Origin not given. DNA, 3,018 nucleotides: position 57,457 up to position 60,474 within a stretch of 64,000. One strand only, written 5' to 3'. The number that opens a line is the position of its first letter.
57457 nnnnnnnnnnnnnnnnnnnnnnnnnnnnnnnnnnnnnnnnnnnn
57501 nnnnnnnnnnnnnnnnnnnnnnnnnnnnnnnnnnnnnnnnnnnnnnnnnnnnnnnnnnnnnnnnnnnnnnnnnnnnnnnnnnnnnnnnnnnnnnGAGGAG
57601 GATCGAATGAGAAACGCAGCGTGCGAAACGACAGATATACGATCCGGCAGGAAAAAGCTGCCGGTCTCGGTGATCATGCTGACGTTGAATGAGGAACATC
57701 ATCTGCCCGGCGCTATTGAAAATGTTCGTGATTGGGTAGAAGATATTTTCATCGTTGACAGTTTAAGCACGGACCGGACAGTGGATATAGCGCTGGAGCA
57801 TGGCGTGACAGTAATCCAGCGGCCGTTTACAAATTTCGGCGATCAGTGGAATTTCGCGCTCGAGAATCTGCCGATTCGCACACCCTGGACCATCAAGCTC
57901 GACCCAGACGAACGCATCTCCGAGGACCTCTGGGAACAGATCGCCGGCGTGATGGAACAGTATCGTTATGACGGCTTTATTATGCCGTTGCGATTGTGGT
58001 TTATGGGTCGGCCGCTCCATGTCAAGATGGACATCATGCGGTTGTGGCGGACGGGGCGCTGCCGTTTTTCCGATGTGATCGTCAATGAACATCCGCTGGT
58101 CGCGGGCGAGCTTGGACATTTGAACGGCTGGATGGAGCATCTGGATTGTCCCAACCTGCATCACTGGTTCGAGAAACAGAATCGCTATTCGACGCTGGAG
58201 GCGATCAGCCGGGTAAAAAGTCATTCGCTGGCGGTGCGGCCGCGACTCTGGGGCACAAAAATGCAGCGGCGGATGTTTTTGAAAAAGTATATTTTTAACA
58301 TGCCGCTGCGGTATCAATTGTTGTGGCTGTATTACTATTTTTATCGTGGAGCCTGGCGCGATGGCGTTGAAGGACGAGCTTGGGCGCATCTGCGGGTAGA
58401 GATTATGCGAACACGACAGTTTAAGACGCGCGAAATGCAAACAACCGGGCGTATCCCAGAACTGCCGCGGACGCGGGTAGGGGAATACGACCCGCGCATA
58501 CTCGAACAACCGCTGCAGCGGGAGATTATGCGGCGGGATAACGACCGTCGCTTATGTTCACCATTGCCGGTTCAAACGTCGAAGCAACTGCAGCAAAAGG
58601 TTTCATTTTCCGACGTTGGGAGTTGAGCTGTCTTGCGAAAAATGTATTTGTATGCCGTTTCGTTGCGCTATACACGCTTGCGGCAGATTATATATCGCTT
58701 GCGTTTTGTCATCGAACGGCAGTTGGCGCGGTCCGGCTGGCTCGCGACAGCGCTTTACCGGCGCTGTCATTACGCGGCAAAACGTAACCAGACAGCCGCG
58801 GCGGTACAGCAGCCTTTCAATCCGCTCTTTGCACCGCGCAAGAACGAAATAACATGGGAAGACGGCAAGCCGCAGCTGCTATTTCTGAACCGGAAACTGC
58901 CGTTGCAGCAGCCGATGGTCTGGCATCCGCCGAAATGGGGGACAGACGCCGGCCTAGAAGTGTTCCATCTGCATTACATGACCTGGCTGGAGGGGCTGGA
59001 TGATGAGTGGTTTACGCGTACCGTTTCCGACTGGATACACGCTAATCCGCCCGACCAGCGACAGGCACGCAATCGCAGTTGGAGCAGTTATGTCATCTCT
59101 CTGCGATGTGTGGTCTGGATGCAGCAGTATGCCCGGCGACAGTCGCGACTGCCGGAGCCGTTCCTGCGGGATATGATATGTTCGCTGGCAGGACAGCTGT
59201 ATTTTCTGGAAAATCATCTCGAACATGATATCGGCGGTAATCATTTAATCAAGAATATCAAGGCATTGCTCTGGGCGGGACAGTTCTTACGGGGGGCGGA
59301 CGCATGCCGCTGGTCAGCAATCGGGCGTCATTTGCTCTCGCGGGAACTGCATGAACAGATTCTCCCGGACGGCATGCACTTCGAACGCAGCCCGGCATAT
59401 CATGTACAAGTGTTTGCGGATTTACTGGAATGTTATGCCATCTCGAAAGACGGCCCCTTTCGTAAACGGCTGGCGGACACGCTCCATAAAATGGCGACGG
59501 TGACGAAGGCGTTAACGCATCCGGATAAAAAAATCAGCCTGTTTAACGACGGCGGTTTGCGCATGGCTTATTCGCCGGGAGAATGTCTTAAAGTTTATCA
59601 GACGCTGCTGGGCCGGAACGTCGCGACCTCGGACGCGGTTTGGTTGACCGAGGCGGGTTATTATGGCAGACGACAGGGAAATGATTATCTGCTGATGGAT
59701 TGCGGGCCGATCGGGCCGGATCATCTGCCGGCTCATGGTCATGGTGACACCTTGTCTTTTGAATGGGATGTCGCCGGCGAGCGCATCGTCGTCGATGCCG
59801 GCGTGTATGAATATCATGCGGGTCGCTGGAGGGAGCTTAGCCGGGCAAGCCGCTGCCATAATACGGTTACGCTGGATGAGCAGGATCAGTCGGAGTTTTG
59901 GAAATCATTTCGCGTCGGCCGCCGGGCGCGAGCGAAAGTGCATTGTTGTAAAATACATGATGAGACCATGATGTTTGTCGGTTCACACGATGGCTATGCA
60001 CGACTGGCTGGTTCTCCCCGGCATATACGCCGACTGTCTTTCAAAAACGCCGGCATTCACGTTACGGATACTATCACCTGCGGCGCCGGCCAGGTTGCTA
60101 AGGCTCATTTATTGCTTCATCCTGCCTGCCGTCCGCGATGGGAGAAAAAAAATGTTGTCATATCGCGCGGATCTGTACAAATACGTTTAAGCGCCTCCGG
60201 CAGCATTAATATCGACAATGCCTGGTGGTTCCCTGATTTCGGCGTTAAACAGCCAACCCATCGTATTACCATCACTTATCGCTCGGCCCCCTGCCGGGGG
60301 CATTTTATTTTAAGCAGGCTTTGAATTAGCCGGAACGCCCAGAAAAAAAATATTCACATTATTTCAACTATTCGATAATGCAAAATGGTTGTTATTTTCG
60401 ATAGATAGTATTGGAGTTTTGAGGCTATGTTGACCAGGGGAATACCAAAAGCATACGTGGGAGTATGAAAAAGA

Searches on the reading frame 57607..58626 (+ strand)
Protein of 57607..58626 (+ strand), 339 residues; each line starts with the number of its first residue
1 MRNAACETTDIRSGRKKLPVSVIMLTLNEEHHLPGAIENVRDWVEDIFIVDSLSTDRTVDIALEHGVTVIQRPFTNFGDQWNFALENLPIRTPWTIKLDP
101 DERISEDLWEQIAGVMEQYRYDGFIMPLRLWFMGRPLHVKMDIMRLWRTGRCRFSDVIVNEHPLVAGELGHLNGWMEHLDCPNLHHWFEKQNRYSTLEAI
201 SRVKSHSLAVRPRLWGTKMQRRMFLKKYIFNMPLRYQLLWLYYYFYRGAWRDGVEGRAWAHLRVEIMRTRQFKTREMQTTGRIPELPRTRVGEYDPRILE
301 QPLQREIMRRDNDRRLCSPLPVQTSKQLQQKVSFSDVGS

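Call 44: search_protein_families(library=pfam, max_evalue=0.00001, proteins=[window:57607-58626:+])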
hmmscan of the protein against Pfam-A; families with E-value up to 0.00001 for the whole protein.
window:57607-58626:+ (339 aa): 1 family
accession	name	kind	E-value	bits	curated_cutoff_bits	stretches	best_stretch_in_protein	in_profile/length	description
PF00535.33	Glycos_transf_2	-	1.3e-14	54.9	23.3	1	21-142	1-129/168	Glycosyl transferase family 2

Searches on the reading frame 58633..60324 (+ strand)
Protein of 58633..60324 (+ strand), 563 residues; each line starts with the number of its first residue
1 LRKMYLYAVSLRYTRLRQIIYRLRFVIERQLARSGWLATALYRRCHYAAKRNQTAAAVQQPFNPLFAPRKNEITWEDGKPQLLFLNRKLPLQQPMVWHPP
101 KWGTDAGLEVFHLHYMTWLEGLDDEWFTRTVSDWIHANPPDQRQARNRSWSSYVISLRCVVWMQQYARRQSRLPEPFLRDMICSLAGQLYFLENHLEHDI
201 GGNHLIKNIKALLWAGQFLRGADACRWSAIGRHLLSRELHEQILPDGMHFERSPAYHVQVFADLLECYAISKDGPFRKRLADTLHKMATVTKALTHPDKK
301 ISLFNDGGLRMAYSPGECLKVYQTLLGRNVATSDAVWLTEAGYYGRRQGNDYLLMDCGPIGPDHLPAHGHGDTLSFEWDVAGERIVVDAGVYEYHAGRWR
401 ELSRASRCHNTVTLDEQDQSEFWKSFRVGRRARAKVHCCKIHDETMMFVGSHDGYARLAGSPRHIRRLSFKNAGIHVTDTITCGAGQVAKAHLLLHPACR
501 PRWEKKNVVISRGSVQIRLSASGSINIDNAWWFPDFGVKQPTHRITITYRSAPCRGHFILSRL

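Call 44: search_protein_families(library=pfam, max_evalue=0.00001, proteins=[window:58633-60324:+])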
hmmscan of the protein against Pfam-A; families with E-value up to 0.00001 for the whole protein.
window:58633-60324:+ (563 aa): 2 families
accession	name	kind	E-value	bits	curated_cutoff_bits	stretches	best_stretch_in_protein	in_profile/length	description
PF07940.18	Hepar_II_III_C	-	2e-51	175.3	24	1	333-551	4-227/237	Heparinase II/III-like, C-terminal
PF16889.11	Hepar_II_III_N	-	4.2e-23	82.7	22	1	123-309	123-315/340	Heparinase II/III N-terminus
